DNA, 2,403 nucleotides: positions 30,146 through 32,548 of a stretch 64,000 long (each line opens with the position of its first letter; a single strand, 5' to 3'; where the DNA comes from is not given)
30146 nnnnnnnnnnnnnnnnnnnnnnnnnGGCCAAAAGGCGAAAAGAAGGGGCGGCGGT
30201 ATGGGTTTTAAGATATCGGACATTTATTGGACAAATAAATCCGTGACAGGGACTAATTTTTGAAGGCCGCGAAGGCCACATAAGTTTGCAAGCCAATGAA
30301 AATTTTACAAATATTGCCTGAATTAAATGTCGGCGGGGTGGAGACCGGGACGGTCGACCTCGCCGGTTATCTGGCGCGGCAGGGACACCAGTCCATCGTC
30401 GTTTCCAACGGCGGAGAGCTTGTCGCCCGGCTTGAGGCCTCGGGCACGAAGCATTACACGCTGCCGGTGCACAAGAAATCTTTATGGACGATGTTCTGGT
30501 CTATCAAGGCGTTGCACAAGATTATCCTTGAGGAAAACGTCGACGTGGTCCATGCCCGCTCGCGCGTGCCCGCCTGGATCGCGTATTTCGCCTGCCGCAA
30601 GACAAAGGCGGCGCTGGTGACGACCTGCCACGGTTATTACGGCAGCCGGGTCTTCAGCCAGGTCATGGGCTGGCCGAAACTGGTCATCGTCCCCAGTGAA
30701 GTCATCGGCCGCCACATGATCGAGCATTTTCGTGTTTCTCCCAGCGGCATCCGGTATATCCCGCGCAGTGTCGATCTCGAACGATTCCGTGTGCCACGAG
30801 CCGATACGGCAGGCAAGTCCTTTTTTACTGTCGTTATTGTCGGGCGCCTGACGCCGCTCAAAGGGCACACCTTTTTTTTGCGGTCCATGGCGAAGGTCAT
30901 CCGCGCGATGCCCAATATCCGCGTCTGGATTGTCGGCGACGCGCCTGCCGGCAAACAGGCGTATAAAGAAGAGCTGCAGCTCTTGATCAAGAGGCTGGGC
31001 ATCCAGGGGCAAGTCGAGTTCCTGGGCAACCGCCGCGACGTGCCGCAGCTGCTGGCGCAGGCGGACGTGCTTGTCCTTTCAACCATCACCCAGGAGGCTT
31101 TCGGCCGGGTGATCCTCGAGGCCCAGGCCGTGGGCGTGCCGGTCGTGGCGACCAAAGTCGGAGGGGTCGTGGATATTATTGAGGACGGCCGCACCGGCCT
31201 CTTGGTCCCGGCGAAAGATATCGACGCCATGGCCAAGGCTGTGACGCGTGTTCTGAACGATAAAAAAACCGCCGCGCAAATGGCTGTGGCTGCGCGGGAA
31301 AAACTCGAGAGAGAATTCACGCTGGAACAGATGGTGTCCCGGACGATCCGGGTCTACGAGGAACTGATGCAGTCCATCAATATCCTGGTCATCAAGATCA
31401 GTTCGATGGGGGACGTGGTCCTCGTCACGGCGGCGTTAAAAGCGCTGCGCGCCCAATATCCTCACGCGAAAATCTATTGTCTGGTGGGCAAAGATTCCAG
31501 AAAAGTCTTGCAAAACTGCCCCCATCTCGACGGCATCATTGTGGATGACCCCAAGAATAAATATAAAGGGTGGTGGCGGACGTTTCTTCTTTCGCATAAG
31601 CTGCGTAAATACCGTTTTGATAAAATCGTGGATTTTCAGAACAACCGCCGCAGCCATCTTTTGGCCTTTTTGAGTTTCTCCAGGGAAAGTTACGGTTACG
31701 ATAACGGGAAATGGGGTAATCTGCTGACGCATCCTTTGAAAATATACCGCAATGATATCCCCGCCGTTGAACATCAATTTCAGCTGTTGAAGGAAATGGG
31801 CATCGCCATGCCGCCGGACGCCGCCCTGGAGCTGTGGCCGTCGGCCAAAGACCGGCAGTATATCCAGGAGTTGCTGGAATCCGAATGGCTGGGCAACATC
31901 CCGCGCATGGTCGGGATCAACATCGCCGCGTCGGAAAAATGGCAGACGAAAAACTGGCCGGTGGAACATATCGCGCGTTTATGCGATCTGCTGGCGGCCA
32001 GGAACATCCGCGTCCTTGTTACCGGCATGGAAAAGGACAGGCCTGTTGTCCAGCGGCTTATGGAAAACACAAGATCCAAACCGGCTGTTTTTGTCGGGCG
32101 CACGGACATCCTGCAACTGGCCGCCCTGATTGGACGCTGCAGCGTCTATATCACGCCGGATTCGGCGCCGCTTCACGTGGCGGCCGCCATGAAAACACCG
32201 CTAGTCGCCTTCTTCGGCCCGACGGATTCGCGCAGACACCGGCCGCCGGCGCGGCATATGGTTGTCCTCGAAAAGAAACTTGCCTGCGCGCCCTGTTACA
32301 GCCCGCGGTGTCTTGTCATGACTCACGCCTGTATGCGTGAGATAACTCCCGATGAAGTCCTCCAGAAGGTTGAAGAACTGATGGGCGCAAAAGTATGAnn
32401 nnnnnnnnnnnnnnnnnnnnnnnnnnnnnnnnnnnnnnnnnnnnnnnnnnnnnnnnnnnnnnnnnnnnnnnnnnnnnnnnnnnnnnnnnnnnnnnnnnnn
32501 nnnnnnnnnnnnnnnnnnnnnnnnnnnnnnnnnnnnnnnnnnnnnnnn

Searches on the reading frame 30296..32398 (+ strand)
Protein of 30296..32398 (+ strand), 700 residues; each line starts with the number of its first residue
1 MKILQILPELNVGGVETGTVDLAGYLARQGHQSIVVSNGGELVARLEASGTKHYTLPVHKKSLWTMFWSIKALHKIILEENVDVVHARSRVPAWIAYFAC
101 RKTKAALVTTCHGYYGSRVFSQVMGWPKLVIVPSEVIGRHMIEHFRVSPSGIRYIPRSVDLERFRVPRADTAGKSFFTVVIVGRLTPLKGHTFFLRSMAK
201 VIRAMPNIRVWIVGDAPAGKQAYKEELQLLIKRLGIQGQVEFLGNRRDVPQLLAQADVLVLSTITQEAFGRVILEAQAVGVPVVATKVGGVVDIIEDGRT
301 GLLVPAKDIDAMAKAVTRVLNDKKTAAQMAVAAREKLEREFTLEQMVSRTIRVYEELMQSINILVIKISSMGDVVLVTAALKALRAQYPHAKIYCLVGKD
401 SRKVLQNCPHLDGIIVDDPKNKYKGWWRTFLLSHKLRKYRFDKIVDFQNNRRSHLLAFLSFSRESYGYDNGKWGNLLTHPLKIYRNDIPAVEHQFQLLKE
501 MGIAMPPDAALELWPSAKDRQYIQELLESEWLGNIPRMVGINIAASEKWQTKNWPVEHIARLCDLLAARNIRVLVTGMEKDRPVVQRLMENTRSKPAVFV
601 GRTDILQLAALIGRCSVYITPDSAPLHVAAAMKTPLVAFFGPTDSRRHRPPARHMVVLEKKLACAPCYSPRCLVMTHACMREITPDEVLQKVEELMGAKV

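Call 65: search_protein_families(library=pfam, proteins=[window:30296-32398:+], max_evalue=0.1)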
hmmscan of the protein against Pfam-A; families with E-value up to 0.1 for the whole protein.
window:30296-32398:+ (700 aa): 9 families
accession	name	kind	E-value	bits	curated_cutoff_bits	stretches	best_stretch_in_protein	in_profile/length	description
PF13692.12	Glyco_trans_1_4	-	7.3e-42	143.4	27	1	178-322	3-142/142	Glycosyl transferases group 1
PF00534.26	Glycos_transf_1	-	2.7e-41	141.4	26.4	1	177-335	16-171/172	Glycosyl transferases group 1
PF01075.23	Glyco_transf_9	-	2.2e-32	112.8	22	1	432-672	4-241/247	Glycosyltransferase family 9 (heptosyltransferase)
PF13439.12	Glyco_transf_4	-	8.8e-29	101.1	28.5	1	12-163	1-170/170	Glycosyltransferase Family 4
PF20706.3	GT4-conflict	-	5.1e-14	52.5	26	1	169-346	190-381/385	Family 4 Glycosyltransferase in conflict systems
PF13579.12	Glyco_trans_4_4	-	2.2e-10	41.6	29.7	1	13-156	1-156/158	Glycosyl transferase 4-like domain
PF13524.12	Glyco_trans_1_2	-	5.1e-09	36.7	25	1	201-348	8-140/144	Glycosyl transferase-like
PF13477.12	Glyco_trans_4_2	-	5.3e-06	27.1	23.4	1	19-113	13-108/139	Glycosyl transferase 4-like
PF08288.18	PIGA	-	0.018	16.1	27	1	54-91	19-60/90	PIGA (GPI anchor biosynthesis)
